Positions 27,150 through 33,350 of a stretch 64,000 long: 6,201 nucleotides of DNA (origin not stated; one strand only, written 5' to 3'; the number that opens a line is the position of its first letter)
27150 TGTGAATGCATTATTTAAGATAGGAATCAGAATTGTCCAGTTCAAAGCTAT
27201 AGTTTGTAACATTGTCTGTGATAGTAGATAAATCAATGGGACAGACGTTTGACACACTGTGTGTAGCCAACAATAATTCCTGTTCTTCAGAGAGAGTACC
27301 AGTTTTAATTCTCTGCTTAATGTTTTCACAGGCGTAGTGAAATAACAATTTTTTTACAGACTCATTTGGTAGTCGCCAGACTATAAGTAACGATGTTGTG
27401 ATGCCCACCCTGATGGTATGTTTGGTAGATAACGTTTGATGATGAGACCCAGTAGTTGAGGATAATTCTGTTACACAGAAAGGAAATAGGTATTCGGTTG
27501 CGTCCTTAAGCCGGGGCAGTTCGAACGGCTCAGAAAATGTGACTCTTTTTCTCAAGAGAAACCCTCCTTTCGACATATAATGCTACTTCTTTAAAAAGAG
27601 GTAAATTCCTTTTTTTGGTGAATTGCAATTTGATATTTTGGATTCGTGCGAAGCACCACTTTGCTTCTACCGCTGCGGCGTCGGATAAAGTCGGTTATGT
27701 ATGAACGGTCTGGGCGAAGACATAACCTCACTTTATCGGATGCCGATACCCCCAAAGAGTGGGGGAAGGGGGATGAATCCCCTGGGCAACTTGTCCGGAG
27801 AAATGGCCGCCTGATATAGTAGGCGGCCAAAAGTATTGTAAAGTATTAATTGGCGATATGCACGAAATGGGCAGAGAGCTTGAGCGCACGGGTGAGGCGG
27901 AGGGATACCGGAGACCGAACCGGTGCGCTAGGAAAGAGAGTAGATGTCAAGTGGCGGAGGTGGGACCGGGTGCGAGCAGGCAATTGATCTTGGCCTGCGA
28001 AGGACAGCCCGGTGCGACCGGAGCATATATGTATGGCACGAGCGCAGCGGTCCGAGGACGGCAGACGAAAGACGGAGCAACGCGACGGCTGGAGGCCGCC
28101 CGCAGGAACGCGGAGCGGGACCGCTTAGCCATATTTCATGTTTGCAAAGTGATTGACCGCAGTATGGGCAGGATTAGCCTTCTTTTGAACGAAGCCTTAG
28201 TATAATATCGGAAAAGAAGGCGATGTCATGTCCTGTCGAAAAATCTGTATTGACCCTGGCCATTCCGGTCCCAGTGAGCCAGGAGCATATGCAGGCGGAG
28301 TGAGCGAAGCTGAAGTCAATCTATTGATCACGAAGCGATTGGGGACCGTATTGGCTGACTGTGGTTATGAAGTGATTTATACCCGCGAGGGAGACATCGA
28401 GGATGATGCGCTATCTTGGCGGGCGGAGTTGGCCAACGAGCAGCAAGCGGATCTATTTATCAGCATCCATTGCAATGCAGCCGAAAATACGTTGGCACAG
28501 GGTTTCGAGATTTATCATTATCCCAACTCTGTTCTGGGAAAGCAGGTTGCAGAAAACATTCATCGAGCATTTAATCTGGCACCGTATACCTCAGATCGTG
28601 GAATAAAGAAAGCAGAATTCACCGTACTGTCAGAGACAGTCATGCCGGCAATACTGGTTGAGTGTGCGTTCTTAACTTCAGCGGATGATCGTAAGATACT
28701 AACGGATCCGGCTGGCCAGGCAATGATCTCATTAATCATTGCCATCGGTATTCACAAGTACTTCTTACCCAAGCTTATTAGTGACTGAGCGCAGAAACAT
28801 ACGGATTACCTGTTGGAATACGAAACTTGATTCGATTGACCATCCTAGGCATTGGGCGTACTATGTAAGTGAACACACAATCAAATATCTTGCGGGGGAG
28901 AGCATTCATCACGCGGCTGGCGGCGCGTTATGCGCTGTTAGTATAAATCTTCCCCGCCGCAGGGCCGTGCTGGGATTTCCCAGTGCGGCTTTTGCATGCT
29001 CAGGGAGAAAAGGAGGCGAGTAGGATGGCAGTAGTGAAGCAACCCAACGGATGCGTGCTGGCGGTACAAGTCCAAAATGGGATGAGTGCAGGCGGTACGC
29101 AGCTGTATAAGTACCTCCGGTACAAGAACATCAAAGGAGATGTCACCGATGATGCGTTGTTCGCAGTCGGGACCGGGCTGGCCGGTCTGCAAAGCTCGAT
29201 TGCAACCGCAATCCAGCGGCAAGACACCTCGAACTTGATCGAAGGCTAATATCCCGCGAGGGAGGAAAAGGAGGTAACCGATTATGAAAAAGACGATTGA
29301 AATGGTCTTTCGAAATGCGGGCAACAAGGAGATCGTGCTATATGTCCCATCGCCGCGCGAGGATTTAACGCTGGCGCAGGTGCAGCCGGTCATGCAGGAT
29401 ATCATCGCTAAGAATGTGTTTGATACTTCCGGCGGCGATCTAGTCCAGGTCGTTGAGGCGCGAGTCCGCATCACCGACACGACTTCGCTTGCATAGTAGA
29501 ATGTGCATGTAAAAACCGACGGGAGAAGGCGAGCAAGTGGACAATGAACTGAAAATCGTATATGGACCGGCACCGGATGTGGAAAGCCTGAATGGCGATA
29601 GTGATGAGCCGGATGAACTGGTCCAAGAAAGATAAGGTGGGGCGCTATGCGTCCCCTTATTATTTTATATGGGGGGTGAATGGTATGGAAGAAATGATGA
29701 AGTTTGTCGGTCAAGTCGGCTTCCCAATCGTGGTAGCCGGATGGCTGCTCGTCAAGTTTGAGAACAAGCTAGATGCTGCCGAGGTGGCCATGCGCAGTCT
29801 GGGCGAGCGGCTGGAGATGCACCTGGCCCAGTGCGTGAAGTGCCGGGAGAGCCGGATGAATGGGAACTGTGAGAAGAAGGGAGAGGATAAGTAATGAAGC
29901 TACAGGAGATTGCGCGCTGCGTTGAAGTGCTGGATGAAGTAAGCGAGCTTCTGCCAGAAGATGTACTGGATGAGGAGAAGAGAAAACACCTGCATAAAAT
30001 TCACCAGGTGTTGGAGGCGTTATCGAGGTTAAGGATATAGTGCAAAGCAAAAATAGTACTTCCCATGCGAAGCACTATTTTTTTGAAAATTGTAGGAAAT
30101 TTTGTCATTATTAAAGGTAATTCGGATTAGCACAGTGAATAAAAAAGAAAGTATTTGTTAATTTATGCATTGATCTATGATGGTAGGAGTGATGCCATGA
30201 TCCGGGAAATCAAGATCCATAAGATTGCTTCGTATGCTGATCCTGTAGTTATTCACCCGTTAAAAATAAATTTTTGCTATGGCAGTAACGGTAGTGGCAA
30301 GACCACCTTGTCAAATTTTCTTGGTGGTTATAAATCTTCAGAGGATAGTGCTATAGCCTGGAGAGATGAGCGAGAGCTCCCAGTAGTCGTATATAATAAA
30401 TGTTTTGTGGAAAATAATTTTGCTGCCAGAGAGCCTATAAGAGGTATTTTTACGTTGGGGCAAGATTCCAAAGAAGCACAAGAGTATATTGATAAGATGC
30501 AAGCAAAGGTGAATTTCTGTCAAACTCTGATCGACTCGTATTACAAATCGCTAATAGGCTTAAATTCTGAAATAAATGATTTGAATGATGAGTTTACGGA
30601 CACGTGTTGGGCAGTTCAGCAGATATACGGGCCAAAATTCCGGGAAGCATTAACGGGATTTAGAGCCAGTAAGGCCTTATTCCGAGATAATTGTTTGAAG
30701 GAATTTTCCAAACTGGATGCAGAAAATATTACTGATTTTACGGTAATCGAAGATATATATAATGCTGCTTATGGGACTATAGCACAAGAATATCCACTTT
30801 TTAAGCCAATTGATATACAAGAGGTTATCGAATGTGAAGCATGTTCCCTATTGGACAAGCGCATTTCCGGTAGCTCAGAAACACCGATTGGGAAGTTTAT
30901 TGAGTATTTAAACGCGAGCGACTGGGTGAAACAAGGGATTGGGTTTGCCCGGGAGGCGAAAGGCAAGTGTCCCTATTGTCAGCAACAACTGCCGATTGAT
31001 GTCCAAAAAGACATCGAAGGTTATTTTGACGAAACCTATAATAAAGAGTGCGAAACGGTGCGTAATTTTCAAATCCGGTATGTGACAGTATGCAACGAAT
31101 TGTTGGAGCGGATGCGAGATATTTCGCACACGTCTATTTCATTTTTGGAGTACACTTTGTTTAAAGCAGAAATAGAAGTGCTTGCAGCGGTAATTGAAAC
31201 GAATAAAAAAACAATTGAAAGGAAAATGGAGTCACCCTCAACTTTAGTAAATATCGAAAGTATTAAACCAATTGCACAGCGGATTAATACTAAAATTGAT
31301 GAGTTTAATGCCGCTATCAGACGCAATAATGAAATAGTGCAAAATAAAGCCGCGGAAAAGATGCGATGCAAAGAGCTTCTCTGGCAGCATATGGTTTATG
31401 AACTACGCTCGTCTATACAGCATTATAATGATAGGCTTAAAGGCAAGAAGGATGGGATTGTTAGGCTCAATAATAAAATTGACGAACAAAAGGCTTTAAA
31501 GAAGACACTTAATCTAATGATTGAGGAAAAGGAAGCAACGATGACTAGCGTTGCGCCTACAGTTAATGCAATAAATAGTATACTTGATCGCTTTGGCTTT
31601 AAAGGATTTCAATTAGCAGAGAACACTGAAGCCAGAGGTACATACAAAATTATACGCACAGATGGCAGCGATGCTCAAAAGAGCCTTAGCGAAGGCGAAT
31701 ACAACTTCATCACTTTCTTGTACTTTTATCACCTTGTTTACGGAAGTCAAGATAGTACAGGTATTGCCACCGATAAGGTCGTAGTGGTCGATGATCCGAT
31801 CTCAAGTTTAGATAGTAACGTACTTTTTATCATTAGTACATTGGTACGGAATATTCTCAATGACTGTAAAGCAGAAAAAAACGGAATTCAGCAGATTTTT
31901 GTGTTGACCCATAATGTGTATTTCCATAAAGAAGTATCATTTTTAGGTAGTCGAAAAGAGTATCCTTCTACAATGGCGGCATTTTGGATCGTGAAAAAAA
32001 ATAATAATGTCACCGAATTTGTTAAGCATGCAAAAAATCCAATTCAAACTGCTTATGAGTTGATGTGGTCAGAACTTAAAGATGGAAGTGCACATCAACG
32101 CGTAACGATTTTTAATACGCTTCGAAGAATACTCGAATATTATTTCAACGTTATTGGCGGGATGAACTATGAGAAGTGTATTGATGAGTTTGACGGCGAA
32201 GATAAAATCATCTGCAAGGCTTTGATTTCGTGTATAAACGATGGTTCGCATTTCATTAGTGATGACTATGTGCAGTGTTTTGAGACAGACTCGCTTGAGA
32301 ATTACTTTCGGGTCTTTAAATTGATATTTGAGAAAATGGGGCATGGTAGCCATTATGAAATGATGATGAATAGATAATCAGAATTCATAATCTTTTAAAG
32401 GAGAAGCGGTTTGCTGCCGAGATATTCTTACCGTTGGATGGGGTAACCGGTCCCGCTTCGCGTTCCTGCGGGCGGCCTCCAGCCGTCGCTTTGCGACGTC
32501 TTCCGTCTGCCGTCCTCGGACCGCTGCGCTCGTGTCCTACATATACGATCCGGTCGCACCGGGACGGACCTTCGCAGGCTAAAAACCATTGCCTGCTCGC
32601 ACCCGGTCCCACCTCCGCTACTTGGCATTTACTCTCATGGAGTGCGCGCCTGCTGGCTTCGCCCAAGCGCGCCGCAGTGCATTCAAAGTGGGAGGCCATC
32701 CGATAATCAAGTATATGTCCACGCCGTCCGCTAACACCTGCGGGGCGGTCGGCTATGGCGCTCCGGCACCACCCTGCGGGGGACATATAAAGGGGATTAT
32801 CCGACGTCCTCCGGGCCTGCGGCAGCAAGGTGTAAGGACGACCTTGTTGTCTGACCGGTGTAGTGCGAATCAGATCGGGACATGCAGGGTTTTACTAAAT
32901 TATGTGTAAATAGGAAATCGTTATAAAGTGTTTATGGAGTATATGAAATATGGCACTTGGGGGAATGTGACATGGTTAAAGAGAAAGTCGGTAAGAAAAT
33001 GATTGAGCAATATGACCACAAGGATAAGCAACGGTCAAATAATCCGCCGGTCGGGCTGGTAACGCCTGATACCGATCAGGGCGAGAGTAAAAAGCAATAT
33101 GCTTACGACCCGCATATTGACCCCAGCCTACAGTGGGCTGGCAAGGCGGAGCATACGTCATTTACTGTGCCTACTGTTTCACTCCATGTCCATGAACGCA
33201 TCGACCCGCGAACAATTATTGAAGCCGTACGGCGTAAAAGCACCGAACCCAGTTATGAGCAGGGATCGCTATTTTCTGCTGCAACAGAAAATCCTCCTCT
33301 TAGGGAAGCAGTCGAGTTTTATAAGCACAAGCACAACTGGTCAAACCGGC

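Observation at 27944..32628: Two inverted copies of a G+C-rich, hairpin-dense non-coding element (about 190 nt) bracket the amidase-to-RloC block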

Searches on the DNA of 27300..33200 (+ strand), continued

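Call 63: search_with_rna_model(model_id=R1, sources=[L105], max_evalue=1, show_alignments=3)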
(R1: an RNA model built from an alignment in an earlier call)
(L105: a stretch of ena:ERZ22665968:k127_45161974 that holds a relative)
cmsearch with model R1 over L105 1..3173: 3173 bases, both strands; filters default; matches with E-value up to 1: 1.
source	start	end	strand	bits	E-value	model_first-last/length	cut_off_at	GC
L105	1237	1323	-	85.6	1.1e-19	1-84/84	no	0.7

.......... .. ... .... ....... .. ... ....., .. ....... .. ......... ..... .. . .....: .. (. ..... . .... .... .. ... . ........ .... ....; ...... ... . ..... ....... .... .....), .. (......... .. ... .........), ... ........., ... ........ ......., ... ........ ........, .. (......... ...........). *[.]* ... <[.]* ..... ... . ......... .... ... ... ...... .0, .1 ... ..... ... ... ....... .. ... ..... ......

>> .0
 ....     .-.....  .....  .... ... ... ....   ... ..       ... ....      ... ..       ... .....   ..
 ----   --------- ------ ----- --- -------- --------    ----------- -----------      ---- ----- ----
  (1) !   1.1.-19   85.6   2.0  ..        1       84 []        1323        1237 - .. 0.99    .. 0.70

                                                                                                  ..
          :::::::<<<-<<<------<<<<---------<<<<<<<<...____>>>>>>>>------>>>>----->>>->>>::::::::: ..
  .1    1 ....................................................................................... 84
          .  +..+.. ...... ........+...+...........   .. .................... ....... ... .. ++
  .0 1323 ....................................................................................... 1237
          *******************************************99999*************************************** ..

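Call 74: search_with_rna_model(model_id=R1, sources=[window, L012, L013, L015, L101, L103, L104, L105, L099, L009], max_evalue=0.01, make_alignment=true)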
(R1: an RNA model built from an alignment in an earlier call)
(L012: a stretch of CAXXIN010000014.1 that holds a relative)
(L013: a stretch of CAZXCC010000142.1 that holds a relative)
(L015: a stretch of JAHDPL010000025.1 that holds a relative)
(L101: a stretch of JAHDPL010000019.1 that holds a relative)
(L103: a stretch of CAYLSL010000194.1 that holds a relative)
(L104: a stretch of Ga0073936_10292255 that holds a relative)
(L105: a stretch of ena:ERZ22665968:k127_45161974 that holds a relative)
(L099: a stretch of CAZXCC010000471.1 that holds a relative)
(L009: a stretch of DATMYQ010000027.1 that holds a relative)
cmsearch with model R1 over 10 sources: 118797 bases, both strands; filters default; matches with E-value up to 0.01: 13.
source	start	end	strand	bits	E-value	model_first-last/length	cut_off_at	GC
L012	1530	1613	+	96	1.3e-20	1-84/84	no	0.71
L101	4124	4210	+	95.3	1.8e-20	1-84/84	no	0.71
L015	872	957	+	89.1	5.8e-19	1-84/84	no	0.72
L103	796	875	-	87.8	1.2e-18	1-84/84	no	0.64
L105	1237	1323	-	85.6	4e-18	1-84/84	no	0.7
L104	225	307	+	78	2.7e-16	1-84/84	no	0.71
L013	814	902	+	69.9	2.3e-14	1-84/84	no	0.73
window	32451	32531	-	69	3.7e-14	1-84/84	no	0.72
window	28040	28120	+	57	2.9e-11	1-84/84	no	0.73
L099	1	72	+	47.4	5.9e-09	19-84/84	5'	0.64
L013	734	811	+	42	1.2e-07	1-84/84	no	0.72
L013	7290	7367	-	35.6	4e-06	1-84/84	no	0.71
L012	3406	3483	+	28.3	0.00023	1-84/84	no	0.67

Alignment A3: 13 matches aligned to the model, 106 columns, each read 5' to 3' on its own strand. Consensus structure (alignment columns), stored with it:
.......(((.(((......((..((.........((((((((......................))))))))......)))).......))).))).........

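Call 90: search_with_rna_model(model_id=R1, sources=[L106, L107, L108, L109, L110, L111, L112, L115, L116, L117, L118, L119], max_evalue=1)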
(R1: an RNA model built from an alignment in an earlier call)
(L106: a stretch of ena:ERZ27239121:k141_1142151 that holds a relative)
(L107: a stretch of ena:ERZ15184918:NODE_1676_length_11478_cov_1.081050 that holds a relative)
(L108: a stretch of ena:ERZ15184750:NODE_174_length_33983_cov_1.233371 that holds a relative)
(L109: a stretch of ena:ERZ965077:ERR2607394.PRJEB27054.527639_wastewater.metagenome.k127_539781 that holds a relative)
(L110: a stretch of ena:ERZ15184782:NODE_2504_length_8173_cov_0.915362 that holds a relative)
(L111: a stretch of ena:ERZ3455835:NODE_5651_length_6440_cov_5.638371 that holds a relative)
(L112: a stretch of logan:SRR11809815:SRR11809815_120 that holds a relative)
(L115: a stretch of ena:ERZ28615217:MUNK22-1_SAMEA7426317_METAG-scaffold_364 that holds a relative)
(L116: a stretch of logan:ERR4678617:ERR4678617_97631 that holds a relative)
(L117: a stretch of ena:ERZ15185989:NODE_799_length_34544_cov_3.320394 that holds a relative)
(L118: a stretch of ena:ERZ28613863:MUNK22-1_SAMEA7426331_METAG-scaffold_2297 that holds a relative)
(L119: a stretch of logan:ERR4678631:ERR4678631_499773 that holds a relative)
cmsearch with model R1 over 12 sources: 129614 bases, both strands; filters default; matches with E-value up to 1: 5.
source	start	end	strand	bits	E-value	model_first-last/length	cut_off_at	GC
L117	7609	7693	+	73.1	4.3e-15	1-84/84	no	0.73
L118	8727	8811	+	73.1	4.3e-15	1-84/84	no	0.73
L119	57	141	+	73.1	4.3e-15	1-84/84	no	0.73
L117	7522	7599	+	25.3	0.0013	1-84/84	no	0.77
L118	8640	8717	+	25.3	0.0013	1-84/84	no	0.77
